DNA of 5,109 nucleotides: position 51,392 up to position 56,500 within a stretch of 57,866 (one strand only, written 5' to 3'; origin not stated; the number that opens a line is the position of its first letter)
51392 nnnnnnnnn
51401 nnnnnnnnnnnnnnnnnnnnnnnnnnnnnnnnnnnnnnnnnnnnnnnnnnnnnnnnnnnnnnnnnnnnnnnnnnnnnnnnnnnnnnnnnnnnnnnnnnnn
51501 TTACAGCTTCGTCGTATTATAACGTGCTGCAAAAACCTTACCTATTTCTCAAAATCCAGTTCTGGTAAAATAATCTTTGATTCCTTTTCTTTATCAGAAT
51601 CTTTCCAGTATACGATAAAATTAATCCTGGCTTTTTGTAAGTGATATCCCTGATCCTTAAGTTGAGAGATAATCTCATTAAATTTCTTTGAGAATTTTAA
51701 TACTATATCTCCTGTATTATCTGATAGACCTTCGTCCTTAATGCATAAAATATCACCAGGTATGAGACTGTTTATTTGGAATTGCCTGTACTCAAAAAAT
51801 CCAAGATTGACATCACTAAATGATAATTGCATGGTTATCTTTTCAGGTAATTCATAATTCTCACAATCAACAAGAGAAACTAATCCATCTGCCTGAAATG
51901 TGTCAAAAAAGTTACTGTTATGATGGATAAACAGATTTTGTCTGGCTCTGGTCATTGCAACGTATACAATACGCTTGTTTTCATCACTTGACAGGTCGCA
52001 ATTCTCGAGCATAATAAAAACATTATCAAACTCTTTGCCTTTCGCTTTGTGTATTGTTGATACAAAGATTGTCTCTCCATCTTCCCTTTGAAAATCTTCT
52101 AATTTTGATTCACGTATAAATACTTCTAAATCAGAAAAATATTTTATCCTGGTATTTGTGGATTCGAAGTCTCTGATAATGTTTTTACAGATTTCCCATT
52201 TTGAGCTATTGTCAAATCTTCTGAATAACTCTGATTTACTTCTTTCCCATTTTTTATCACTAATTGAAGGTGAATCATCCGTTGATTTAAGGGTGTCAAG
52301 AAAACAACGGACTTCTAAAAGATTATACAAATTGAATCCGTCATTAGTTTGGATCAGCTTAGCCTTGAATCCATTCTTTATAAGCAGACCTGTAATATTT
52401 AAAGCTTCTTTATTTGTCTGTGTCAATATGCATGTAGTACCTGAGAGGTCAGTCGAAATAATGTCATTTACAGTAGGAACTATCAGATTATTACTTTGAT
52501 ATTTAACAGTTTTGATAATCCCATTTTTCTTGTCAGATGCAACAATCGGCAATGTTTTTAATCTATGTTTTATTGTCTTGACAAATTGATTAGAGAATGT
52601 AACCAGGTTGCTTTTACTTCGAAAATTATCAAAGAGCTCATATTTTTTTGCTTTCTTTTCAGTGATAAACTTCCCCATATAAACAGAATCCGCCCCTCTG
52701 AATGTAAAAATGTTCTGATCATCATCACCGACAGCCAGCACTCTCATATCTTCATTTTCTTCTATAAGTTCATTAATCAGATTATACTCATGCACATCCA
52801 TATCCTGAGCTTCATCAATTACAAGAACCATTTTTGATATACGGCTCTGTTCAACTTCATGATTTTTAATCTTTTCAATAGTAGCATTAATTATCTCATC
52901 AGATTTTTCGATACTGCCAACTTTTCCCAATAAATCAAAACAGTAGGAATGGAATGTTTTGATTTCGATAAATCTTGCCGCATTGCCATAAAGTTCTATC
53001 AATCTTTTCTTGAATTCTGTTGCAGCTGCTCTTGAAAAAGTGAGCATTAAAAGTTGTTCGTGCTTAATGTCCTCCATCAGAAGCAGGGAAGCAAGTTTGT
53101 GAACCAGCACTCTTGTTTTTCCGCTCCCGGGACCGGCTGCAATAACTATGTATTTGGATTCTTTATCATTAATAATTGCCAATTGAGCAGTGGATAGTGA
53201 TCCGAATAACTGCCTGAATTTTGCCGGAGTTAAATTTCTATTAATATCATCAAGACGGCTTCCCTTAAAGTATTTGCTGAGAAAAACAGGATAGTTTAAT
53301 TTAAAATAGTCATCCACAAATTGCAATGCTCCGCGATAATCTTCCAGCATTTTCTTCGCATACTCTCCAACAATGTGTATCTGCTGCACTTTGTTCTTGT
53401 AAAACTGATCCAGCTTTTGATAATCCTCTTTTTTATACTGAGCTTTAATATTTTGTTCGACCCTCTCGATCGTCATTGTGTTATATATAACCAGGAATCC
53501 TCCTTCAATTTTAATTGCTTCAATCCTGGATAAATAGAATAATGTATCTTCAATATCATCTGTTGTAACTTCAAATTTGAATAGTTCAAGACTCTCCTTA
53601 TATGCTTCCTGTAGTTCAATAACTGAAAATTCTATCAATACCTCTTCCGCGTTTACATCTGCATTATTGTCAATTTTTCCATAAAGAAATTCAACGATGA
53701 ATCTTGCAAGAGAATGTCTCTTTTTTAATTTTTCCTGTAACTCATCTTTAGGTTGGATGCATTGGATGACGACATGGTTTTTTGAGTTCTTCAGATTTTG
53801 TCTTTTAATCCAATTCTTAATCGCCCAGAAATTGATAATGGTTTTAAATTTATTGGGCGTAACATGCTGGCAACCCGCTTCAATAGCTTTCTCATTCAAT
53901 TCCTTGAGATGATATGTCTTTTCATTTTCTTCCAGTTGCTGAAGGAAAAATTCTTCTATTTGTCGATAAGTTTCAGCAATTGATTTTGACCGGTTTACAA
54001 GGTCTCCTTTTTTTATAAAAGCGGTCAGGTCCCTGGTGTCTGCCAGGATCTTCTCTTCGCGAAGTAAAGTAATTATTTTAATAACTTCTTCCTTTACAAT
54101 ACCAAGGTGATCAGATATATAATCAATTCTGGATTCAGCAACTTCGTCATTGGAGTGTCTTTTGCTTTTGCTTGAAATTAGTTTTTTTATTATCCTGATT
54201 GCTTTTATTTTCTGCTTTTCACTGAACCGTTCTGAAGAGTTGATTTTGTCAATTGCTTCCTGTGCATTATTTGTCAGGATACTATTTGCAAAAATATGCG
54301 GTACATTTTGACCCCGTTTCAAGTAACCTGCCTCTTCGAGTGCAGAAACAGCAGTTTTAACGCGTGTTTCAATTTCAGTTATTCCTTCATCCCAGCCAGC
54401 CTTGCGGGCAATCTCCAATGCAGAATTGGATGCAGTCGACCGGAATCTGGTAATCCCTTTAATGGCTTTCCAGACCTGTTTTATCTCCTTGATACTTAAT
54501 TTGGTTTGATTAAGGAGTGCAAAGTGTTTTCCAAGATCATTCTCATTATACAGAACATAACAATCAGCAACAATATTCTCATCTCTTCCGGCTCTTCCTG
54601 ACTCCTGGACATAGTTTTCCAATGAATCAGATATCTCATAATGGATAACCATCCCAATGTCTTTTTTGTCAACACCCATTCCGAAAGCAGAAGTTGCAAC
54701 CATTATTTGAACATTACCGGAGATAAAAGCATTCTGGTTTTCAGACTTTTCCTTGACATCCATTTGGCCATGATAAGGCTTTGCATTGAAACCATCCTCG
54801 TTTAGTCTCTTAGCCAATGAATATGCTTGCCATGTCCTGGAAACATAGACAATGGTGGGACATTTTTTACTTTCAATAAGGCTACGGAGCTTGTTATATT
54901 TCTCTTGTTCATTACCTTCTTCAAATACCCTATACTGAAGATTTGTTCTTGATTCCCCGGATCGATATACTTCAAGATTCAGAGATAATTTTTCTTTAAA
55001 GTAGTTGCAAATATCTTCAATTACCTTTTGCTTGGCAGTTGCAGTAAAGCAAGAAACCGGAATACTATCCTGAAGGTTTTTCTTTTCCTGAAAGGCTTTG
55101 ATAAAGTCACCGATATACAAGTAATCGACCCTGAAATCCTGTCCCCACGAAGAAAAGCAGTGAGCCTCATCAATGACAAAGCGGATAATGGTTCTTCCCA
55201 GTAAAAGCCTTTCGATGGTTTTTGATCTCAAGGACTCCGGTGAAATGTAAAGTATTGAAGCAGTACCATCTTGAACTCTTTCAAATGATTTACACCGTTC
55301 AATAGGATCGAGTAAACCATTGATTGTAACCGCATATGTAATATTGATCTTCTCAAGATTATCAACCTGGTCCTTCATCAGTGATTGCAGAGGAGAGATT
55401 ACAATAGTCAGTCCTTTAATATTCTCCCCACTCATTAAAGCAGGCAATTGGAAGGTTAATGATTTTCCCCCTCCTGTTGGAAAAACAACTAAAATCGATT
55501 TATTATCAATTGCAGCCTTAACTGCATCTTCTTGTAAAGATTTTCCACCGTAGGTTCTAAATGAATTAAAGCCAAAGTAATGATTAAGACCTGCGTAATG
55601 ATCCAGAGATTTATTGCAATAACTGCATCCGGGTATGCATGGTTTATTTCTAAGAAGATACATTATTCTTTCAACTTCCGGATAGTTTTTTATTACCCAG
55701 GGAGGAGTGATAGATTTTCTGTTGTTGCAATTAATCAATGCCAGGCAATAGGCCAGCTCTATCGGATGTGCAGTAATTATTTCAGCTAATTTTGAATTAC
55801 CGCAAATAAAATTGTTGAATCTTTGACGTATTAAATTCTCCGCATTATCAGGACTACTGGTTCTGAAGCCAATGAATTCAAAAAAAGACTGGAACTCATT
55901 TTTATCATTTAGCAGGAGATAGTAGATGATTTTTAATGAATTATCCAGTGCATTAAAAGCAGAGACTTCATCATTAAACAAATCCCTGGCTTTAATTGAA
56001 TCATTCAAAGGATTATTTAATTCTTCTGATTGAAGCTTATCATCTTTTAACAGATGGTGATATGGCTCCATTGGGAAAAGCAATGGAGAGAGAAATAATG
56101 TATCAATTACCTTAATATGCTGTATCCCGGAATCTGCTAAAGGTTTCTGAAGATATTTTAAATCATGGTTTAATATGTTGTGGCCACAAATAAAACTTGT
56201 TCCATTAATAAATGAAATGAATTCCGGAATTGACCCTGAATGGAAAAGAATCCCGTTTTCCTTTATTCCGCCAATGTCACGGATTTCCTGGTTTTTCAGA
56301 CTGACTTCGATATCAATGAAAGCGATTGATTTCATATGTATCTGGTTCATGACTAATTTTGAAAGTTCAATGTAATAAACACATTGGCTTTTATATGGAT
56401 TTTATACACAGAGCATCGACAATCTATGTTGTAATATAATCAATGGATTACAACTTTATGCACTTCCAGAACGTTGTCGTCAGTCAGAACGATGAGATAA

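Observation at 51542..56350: Single 1602-aa polypeptide combining an exonuclease, a RecQ SF2 helicase and a UvrD SF1 helicase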

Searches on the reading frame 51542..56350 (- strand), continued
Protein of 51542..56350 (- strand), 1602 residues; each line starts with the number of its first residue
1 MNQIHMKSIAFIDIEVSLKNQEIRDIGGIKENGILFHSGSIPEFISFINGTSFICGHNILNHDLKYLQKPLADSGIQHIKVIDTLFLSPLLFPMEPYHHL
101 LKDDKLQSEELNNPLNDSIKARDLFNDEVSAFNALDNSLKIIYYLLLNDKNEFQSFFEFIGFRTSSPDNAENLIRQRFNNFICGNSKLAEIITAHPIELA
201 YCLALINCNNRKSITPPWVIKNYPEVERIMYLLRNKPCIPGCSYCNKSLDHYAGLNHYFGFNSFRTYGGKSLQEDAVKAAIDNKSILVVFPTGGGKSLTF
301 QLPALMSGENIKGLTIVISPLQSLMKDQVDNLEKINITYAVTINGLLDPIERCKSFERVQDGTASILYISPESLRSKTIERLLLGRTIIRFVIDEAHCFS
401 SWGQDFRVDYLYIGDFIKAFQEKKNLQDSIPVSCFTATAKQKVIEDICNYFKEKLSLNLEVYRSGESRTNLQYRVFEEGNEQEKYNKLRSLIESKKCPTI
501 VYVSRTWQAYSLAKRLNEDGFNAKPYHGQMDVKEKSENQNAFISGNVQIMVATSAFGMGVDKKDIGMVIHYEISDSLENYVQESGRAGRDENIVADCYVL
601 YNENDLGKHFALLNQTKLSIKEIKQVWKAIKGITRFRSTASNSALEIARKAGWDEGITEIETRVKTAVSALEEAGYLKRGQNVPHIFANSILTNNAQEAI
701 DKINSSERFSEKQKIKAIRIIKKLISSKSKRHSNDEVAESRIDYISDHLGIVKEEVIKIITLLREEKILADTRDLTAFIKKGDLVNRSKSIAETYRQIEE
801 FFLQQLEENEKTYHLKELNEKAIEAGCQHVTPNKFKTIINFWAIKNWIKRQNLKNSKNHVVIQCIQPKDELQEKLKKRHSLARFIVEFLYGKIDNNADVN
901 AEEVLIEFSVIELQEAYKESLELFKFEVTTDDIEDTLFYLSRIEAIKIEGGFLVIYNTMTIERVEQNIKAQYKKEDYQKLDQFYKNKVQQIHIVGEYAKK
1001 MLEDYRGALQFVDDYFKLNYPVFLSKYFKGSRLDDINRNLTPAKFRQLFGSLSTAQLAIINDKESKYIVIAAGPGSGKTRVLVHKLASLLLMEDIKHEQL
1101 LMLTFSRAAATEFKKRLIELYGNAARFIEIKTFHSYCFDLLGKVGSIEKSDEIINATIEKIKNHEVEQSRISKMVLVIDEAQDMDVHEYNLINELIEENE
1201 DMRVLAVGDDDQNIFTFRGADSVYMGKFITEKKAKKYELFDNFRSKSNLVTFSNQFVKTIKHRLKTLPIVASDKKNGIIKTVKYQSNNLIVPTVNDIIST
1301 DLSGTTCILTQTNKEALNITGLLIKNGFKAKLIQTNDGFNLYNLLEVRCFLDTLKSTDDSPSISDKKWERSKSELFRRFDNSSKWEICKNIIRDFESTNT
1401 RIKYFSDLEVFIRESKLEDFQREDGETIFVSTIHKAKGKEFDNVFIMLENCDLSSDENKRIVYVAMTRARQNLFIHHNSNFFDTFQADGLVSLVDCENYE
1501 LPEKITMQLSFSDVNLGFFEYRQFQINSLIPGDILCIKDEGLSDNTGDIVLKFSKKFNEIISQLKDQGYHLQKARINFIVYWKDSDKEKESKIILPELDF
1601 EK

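Call 85: search_protein_families(library=padloc, alignment_id=A6, max_evalue=1e-10)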
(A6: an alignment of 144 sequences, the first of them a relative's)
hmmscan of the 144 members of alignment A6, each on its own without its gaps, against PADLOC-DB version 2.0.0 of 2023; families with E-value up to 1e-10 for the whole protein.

A. member 1, L027:7272-9230:+ (653 aa): 1 family
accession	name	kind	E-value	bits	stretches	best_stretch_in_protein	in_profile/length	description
PDLC05014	PDC-S41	-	1e-282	937.4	1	1-652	1-652/657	-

B. families by the number of members that match (of 144 scanned): 137 families (the first 25 are shown)
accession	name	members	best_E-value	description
PDLC04132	HNH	5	5.5e-97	-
PDLC03546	HNH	4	1.8e-41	Type II restriction enzyme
PDLC05014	PDC-S41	2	2.8e-283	-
PDLC02267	AbiEi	2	1e-76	AbiEi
PDLC04879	PDC-S05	2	2.5e-55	-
PDLC02707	PbeA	2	2.8e-36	PbeA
PDLC04839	PDC-S04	2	6.3e-22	-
PDLC02225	AbiEi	2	9.1e-13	AbiEi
PDLC03048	REase_I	1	8e-303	Type I restriction enzyme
PDLC03659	mREase_IV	1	1.2e-224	Type IV methyl-directed restriction enzyme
PDLC03036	MTase_I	1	1.4e-211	Type I methyltransferase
PDLC04843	PDC-S05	1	2.6e-171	-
PDLC04853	PDC-S05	1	3e-147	-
PDLC04945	PDC-S18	1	2.8e-141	-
PDLC02299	AbiEii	1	9.5e-139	AbiEii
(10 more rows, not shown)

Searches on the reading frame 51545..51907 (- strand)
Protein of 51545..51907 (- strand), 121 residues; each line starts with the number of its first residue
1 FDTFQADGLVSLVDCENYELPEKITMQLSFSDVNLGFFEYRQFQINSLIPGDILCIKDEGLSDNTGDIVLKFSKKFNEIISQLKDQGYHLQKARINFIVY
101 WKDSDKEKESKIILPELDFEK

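Call 51: search_solved_structures(query=A4, max_evalue=10, show_alignments=2)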
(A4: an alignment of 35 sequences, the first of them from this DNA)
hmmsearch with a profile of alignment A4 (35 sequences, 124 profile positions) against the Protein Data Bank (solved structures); distinct sequences matched with E-value up to 10: 4.
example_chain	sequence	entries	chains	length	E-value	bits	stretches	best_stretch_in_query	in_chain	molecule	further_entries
5j6q_A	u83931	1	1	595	0.11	15.4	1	11-60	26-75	Cell wall binding protein cwp8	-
5jir_B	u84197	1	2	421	0.56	13.2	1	12-80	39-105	OOP family OmpA-OmpF porin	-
9euf_L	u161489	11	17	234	0.96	12.4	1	25-85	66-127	Baseplate wedge subunit | ORF61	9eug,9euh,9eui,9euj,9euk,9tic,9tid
8v3w_E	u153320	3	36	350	1.1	12.2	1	23-62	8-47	TRI-2 (CD1371)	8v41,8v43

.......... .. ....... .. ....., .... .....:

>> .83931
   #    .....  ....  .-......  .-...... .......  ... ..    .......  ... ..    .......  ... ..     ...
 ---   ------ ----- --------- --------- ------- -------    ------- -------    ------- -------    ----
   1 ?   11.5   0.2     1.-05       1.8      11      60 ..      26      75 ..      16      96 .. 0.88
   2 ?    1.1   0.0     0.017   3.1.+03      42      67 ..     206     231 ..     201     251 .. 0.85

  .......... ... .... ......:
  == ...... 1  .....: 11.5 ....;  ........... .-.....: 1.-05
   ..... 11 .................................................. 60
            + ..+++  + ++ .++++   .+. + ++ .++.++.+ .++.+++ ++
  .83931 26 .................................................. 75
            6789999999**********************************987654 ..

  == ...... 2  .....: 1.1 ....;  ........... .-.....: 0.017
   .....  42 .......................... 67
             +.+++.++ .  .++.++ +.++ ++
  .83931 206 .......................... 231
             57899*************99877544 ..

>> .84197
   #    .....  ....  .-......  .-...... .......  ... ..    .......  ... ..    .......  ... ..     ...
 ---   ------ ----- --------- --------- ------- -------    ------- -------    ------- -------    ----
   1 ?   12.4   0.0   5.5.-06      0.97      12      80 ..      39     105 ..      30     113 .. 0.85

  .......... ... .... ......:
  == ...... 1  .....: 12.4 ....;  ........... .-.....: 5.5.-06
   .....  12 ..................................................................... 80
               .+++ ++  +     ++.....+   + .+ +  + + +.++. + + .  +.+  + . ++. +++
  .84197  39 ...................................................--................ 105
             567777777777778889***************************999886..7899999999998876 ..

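Call 52: search_protein_families(library=pfam, alignment_id=A4, max_evalue=1)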
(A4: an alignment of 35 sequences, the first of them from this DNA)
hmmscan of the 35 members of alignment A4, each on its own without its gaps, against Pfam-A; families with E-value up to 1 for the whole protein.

A. member 1, seq(121 aa): 0 families

B. families by the number of members that match (of 35 scanned): 14 families
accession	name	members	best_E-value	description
PF23638.1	DUF7145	1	0.0045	Domain of unknown function (DUF7145)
PF07614.16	DUF1577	1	0.0082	Protein of unknown function (DUF1577)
PF17129.9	Peptidase_M99_C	1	0.0083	C-terminal domain of metallo-carboxypeptidase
PF19702.4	DUF6200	1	0.012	Family of unknown function (DUF6200)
PF11579.13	DUF3238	1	0.018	Protein of unknown function (DUF3238)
PF02240.21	MCR_gamma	1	0.02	Methyl-coenzyme M reductase gamma subunit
PF03015.24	Sterile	1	0.041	Male sterility protein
PF24159.1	FAKV_Clamp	1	0.051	FAKV Clamp protein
PF04968.17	CHORD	1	0.057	CHORD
PF17965.7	MucBP_2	1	0.11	Mucin binding domain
PF17660.6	BTRD1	1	0.11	Polyglycine hydrolase-like, structural repeat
PF24631.1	DUF7628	1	0.12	Domain of unknown function (DUF7628)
PF18630.7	Peptidase_M60_C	1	0.21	Peptidase M60 C-terminal domain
PF16450.11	Prot_ATP_ID_OB_C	1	0.25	Proteasomal ATPase OB C-terminal domain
